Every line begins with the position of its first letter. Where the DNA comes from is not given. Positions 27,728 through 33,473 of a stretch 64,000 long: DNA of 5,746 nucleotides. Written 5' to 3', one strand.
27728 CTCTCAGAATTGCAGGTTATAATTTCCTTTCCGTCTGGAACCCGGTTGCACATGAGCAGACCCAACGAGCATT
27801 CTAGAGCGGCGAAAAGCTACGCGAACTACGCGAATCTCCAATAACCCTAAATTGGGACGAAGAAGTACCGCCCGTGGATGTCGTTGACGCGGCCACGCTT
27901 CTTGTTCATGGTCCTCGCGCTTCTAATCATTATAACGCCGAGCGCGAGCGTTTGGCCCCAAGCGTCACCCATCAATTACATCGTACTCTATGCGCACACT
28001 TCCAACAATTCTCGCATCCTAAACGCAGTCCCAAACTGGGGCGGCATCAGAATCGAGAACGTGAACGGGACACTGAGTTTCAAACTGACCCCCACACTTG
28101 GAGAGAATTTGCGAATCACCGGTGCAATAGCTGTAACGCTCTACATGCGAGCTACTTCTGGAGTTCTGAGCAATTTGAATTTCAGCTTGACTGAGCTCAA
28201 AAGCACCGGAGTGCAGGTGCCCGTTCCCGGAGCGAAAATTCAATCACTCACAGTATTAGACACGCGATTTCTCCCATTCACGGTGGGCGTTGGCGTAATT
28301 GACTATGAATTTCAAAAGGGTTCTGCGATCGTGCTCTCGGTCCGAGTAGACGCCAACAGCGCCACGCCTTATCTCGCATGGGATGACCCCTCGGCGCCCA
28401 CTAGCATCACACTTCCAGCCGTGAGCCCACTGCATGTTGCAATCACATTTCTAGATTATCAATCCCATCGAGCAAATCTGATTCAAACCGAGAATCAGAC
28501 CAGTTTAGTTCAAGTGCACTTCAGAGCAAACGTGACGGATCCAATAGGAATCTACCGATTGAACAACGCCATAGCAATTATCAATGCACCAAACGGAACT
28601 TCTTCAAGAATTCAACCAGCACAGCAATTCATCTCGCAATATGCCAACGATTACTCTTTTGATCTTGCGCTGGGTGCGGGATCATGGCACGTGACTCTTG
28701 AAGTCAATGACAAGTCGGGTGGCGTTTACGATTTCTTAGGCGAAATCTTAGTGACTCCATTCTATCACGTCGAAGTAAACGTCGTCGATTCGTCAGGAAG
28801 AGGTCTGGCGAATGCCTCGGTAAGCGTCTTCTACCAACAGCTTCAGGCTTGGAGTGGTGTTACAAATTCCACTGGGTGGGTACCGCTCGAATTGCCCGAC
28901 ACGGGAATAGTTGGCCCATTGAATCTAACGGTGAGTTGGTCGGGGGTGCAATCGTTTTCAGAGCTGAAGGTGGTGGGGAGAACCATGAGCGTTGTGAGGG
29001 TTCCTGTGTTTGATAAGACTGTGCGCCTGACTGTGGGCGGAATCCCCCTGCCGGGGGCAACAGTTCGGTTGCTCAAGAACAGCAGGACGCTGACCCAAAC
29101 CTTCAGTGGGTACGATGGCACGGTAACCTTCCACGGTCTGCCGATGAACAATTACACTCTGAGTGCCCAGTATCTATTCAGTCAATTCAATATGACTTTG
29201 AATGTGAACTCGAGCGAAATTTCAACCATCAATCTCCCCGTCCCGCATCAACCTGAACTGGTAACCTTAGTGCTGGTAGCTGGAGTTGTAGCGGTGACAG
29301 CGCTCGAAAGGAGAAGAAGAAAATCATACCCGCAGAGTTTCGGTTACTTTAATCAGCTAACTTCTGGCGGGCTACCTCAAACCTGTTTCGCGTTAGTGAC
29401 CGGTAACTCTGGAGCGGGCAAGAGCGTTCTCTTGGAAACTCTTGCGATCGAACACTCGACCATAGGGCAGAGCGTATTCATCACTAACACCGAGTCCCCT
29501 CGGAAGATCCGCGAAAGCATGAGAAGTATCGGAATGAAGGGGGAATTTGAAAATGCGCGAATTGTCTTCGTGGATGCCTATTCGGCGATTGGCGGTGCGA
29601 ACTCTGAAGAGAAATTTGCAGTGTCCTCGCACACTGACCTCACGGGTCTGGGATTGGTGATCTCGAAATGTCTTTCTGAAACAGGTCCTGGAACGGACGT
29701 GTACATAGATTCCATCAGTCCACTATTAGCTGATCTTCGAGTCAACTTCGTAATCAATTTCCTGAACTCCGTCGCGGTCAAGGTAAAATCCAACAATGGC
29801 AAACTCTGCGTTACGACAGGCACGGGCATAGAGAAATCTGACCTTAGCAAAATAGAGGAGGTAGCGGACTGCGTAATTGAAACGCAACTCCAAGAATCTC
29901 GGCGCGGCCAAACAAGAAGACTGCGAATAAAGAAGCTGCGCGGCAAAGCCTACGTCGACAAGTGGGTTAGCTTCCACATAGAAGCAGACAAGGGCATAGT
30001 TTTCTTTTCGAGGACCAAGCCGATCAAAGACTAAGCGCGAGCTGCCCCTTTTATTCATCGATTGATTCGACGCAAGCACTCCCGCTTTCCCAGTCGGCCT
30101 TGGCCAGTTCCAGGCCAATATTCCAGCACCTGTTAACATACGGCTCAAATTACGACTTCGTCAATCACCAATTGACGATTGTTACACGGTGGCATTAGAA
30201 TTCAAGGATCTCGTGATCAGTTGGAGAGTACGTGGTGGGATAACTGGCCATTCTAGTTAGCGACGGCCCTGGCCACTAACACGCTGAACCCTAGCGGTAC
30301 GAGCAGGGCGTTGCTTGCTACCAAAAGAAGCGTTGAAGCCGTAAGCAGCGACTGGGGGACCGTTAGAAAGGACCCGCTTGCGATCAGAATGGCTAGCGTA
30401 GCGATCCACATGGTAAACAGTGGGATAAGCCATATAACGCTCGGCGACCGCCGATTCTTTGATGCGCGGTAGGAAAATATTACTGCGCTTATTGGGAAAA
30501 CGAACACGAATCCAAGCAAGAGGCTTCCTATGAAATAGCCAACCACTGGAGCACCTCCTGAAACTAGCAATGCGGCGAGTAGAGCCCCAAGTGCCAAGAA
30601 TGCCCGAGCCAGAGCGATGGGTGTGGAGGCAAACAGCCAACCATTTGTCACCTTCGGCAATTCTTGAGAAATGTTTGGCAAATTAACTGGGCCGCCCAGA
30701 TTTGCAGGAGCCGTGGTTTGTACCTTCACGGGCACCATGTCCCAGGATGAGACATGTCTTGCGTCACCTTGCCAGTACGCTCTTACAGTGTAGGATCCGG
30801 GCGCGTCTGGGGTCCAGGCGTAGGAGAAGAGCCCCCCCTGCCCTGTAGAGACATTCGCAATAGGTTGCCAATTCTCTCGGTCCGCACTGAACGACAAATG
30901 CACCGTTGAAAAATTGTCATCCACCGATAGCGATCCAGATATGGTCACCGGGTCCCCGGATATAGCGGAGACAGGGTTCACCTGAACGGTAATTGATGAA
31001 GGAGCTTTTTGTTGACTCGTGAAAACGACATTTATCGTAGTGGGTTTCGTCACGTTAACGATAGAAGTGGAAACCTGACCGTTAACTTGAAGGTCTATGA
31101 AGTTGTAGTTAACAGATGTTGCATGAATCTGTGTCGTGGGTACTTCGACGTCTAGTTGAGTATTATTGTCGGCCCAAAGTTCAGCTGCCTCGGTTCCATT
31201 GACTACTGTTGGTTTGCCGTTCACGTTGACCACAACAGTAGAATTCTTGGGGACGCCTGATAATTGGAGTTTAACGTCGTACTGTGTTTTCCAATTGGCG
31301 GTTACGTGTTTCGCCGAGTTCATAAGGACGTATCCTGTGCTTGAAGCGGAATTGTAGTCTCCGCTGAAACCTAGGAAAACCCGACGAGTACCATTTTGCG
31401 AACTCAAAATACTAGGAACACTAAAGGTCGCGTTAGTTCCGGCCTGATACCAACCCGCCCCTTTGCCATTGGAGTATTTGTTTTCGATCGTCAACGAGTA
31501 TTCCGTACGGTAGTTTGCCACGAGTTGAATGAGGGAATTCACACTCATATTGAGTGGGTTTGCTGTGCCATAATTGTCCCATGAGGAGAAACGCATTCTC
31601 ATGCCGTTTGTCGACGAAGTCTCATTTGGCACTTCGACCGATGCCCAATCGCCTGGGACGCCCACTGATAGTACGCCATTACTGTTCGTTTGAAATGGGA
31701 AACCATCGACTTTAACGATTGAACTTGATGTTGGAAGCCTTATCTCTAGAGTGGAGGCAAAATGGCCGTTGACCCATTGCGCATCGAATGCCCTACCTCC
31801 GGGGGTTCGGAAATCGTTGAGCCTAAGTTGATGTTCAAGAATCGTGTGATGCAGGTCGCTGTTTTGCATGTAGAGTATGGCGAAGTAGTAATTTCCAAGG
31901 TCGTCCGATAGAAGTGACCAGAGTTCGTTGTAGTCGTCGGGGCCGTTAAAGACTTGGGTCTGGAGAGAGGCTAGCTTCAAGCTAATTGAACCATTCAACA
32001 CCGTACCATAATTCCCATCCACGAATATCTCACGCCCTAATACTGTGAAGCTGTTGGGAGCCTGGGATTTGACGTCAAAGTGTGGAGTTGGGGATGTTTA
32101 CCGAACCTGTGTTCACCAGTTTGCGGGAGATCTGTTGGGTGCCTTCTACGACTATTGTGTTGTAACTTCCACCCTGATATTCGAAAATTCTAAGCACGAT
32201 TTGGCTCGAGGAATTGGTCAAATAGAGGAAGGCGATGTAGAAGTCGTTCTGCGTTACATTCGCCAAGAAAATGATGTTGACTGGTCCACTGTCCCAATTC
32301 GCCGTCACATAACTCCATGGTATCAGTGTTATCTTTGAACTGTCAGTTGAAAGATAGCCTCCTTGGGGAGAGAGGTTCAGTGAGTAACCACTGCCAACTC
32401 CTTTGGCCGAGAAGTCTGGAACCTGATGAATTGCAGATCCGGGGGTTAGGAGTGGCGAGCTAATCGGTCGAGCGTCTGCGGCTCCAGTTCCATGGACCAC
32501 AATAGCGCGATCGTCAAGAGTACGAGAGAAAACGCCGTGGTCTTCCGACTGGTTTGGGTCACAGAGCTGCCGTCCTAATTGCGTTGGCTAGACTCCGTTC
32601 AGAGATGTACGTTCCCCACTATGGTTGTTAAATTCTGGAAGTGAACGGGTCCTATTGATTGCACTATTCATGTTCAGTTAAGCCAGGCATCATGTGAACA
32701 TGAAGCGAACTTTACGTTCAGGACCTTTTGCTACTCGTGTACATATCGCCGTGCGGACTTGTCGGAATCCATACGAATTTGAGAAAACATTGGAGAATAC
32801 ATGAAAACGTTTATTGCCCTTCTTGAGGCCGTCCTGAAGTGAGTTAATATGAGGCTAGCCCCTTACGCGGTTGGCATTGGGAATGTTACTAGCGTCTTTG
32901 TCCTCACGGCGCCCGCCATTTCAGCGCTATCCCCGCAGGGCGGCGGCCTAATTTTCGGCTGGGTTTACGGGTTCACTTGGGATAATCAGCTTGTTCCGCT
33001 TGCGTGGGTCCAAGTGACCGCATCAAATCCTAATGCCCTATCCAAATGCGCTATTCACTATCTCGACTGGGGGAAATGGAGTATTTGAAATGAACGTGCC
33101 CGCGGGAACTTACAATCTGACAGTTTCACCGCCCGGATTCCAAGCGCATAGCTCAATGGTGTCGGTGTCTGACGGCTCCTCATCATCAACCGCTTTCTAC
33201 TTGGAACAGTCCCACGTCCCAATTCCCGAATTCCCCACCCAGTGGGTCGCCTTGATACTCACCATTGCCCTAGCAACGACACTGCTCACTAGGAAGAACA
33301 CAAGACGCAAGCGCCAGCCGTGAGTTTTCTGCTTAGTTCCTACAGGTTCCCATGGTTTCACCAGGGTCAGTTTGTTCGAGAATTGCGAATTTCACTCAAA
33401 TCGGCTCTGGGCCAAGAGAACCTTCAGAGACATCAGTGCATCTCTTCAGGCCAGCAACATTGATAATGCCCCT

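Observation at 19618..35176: Locus combining two archaeosortase homologues, two PEF-CTERM substrates and two KaiC-type ATPases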

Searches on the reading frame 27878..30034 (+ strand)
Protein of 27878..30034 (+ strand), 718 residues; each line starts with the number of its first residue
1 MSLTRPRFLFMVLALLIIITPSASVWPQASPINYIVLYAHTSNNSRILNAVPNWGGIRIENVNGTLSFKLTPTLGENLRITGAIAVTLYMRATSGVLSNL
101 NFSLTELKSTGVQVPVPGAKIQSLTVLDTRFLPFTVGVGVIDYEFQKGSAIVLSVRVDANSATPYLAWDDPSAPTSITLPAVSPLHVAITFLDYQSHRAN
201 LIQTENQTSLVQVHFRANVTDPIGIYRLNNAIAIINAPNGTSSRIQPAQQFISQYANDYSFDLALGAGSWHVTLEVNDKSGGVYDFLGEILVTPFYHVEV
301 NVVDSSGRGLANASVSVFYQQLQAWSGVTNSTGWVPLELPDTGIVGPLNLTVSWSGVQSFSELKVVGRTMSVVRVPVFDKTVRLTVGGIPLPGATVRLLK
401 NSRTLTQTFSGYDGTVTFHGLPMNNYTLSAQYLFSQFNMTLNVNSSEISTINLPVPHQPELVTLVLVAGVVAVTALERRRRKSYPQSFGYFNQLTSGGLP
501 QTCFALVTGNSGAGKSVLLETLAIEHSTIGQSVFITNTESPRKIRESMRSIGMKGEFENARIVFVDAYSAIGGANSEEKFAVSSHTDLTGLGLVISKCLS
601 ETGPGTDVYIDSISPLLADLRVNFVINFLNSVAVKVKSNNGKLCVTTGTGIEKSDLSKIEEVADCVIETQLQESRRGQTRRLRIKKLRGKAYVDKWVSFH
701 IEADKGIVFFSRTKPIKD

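Call 3: search_protein_families(library=ncbifam, proteins=[window:27878-30034:+], max_evalue=0.1)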
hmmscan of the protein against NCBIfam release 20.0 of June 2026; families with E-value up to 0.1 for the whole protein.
window:27878-30034:+ (718 aa): 17 families
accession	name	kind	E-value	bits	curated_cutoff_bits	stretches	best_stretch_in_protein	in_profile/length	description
NF006799.0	PRK09302.1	equivalog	5.4e-18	64.8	408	1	491-710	20-239/515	circadian clock protein KaiC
NF052589.1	ArlH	equivalog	6.3e-13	49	215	1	493-713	11-227/229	archaellum protein ArlH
TIGR03877.1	thermo_KaiC_1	hypoth_equivalog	9.4e-13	48.2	307.25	1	491-709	11-232/238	KaiC domain-containing protein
NF004723.0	PRK06067.1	subfamily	3.3e-10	39.9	194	1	496-707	28-233/243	flagellar accessory protein FlaH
TIGR03881.1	KaiC_arch_4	hypoth_equivalog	6.5e-10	39.1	247.8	1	491-709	10-228/231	KaiC domain-containing protein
TIGR02655.1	circ_KaiC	equivalog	2.6e-07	29.6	546.25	1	491-710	10-229/484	circadian clock protein KaiC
TIGR03878.1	thermo_KaiC_2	hypoth_equivalog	7.5e-05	22.2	232.2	1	495-567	29-106/259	KaiC domain-containing protein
TIGR00416.1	sms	equivalog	0.00051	18.9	403.05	1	470-546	62-139/454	DNA repair protein RadA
NF006320.0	PRK08533.1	equivalog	0.0016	18.1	215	1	496-708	18-223/230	flagellar accessory protein FlaH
NF010447.0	PRK13873.1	equivalog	0.0096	13.9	1020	0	505-558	444-494/815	conjugal transfer protein TrbE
TIGR03608.1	L_ocin_972_ABC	subfamily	0.017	14.6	254.85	1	506-542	28-64/206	putative bacteriocin export ABC transporter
TIGR03880.1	KaiC_arch_3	hypoth_equivalog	0.018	14.6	249.45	1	492-565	6-81/224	KaiC domain-containing protein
TIGR02673.1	FtsE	equivalog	0.026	14.2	264.85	1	498-538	24-64/214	cell division ATP-binding protein FtsE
TIGR02746.1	TraC-F-type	equivalog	0.036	12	567.05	1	506-535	434-463/800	type IV secretion system protein TraC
NF003070.0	PRK03995.1-1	equivalog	0.068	12.6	352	0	139-180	30-71/237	D-aminoacyl-tRNA deacylase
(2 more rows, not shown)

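Call 4: search_protein_families(library=pfam, proteins=[window:27878-30034:+], max_evalue=0.1)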
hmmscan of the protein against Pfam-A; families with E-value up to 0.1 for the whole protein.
window:27878-30034:+ (718 aa): 14 families
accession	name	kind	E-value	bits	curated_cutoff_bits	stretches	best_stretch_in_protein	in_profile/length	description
PF06745.19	ATPase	-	1.5e-24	87.1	26.6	1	490-712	7-229/231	KaiC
PF13620.12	CarboxypepD_reg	-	5.8e-11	43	32.3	2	382-447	6-73/82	Carboxypeptidase regulatory-like domain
PF24336.1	DUF7504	-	1.4e-08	35.8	27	1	505-668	4-178/179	Family of unknown function (DUF7504)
PF13715.12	CarbopepD_reg_2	-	0.0026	18.2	32.2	0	387-447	10-68/88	CarboxypepD_reg-like domain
PF00005.33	ABC_tran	-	0.0043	18.1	25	1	506-553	15-63/137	ABC transporter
PF17802.7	SpaA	-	0.0045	17.6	23.1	1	388-428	13-56/91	Prealbumin-like fold domain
PF20720.3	nSTAND3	-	0.0075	16.4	27.2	1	503-548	18-61/155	Novel STAND NTPase 3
PF13191.12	AAA_16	-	0.0093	16.9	32.6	1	501-523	23-45/167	AAA ATPase domain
PF13401.12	AAA_22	-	0.027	15.2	27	1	504-544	7-50/130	AAA domain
PF09848.15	SLFN-g3_helicase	-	0.041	13.6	24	1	505-540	4-43/354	Schlafen group 3, DNA/RNA helicase domain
PF25199.1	nSTAND_NTPase5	-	0.047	13.9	34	1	504-547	43-89/145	Novel STAND NTPase 5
PF13555.12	AAA_29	-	0.062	13.5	27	0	504-520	24-40/61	P-loop containing region of AAA domain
PF02369.22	Big_1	-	0.064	13.8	34.9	0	298-342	21-69/93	Bacterial Ig-like domain (group 1)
PF13481.12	AAA_25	-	0.078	13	27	0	492-535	23-65/195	AAA domain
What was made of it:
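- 27878..30034 (+): Receptor-like membrane KaiC: ectodomain, TM, then cytoplasmic KaiC ATPase (Walker A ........). PF06745 87.1 bits, CarboxypepD_reg 43 bits, DUF7504 35.8 bits (call 4).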

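Call 90: search_solved_structures(query=window:27878-30034:+, max_evalue=0.001)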
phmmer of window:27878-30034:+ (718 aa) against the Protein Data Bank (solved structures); distinct sequences matched with E-value up to 0.001: 43.
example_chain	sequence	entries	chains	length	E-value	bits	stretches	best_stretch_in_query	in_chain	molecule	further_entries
8db3_A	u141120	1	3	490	2.4e-10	42.6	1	485-704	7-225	Circadian clock protein KaiC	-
2zts_A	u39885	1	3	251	3.6e-10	42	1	489-710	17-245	Putative uncharacterized protein PH0186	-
8fwi_A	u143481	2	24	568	3.9e-10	41.9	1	485-704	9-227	Circadian clock protein KaiC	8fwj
8dba_A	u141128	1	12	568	4.1e-10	41.9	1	485-704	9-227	Circadian clock protein KaiC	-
7x1z_A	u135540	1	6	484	2.2e-08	36.1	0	491-710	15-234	Circadian clock oscillator protein KaiC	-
8zn5_B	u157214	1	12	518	2.5e-08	35.9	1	484-711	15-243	KaiC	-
5jwq_A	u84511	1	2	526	2.6e-08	35.9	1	482-700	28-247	Circadian clock protein kinase KaiC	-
3s1a_A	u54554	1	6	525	3.2e-08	35.6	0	491-710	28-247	Circadian clock protein kinase kaiC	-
9ofh_A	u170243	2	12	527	3.2e-08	35.6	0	491-710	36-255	Circadian clock oscillator protein KaiC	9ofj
2dr3_A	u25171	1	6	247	5.8e-08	34.7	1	492-710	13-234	UPF0273 protein PH0284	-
7dy1_A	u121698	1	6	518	1.1e-07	33.8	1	482-699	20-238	Circadian clock protein kinase KaiC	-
4o0m_A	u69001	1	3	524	1.2e-07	33.7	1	482-699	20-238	Circadian clock protein kinase KaiC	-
7dyi_A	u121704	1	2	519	1.4e-07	33.4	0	491-710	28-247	Circadian clock protein kinase KaiC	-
3k0c_A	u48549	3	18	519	1.9e-07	33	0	491-710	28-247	Circadian clock protein kinase KaiC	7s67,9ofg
7s65_A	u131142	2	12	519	2e-07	33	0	491-710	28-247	Circadian clock protein kinase KaiC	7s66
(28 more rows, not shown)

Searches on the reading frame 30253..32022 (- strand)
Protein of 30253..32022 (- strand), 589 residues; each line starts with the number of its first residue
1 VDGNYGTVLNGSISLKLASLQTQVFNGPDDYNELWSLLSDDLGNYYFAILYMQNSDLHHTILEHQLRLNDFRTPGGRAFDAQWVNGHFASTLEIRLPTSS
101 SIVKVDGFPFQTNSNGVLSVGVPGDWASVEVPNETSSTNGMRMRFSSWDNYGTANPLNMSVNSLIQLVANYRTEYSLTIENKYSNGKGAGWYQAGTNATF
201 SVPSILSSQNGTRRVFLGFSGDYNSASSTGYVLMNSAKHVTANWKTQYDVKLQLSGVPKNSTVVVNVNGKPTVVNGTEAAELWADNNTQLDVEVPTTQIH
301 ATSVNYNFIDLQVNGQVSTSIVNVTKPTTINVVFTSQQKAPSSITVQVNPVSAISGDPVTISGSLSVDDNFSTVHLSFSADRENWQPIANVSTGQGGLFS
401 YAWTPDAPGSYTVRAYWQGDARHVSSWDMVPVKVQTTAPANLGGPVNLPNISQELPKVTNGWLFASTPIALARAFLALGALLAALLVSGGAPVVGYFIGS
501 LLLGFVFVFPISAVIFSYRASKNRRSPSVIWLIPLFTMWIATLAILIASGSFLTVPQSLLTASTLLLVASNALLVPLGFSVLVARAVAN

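Call 3: search_protein_families(library=ncbifam, proteins=[window:30253-32022:-], max_evalue=0.1)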
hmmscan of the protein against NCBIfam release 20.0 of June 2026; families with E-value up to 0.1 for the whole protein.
window:30253-32022:- (589 aa): 1 family
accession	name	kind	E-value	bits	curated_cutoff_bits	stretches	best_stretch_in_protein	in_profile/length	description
NF041940.1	choice_anch_X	domain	0.034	13.9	25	1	397-415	17-35/37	choice-of-anchor X domain-containing protein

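Call 4: search_protein_families(library=pfam, proteins=[window:30253-32022:-], max_evalue=0.1)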
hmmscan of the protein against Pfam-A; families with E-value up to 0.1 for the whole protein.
window:30253-32022:- (589 aa): 1 family
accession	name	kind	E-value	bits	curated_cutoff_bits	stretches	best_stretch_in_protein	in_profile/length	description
PF16640.11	Big_3_5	-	3.2e-05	24.9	35.5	1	348-434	3-87/88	Bacterial Ig-like domain (group 3)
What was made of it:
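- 30253..32500 (-): ~765-aa surface protein with three C-terminal TM segments, frameshifted at ~32078-32091. Big_3_5 24.9 bits, below cut-off (call 4).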

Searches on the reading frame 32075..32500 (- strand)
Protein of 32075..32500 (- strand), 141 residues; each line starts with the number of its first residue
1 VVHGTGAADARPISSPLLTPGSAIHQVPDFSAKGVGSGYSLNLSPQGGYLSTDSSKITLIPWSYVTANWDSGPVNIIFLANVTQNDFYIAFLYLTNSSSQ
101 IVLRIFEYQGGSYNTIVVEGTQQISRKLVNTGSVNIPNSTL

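Call 17: search_protein_families(library=ncbifam, proteins=[window:32075-32500:-], max_evalue=10)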
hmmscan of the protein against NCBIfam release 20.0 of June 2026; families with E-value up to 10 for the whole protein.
window:32075-32500:- (141 aa): 2 families
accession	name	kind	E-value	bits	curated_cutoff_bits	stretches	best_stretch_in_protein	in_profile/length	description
NF007372.0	PRK09874.1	equivalog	0.057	12.5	571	1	55-110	298-353/408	multidrug efflux MFS transporter MdtG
NF000125.1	498180014_fosA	hypoth_equivalog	0.14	12.4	250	1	49-120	40-111/129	Fos family putative thiol transferase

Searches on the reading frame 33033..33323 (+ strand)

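Call 3: search_protein_families(library=ncbifam, proteins=[window:33033-33323:+], max_evalue=0.1)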
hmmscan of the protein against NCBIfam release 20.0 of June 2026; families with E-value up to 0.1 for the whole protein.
window:33033-33323:+ (96 aa): 4 families
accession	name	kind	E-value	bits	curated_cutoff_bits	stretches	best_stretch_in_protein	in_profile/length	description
NF052345.1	S_layer_anammox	exception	0.00014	19.3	1400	1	8-66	1340-1400/1596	Kustd1514 family S-layer glycoprotein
NF033507.3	Loki-CTERM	subfamily_domain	0.033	14.5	19.9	1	71-92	6-27/27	Loki-CTERM sorting domain-containing protein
NF058595.1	invert_tail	domain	0.042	14.2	37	0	49-94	11-52/113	lipo-invert putative C-terminal anchoring domain-containing protein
NF007337.0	PRK09828.1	equivalog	0.057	11.4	830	1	5-55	294-344/865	outer membrane usher protein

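Call 4: search_protein_families(library=pfam, proteins=[window:33033-33323:+], max_evalue=0.1)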
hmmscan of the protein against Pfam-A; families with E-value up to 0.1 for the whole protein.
window:33033-33323:+ (96 aa): 6 families
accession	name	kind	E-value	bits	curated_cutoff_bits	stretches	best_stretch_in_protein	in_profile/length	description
PF13620.12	CarboxypepD_reg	-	2.3e-07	31.5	32.3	1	9-57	31-81/82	Carboxypeptidase regulatory-like domain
PF13715.12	CarbopepD_reg_2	-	6.1e-06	26.6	32.2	1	11-62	29-81/88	CarboxypepD_reg-like domain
PF14686.12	fn3_3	-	0.00086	19.5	24.4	1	7-51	26-73/75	Polysaccharide lyase family 4, domain II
PF08308.17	PEGA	-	0.0043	17.4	20.8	1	20-59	30-69/71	PEGA domain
PF01690.22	PLRV_ORF5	-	0.051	12.7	27.4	1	16-53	79-116/524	Potato leaf roll virus readthrough protein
PF00577.26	Usher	-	0.076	12.3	27.1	1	5-64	96-155/549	Outer membrane usher protein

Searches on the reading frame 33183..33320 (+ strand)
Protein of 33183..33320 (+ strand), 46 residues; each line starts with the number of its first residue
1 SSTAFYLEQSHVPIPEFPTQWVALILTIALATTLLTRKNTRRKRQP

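Call 17: search_protein_families(library=ncbifam, proteins=[window:33183-33320:+], max_evalue=10)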
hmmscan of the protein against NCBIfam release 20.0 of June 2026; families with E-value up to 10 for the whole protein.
seq(46 aa): 4 families
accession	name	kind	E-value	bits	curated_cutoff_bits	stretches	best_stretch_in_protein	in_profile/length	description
NF033507.3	Loki-CTERM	subfamily_domain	0.036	14.4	19.9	1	21-42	6-27/27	Loki-CTERM sorting domain-containing protein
NF050182.1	TM0026_fam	equivalog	0.063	13.7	100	1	4-44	22-61/64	TM0026 family membrane protein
TIGR03024.1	arch_PEF_CTERM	domain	0.11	12.8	23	1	14-29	1-16/25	PEF-CTERM sorting domain-containing protein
TIGR04296.1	PEFG-CTERM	domain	0.12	12.1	25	1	14-40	2-27/30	PEFG-CTERM sorting domain-containing protein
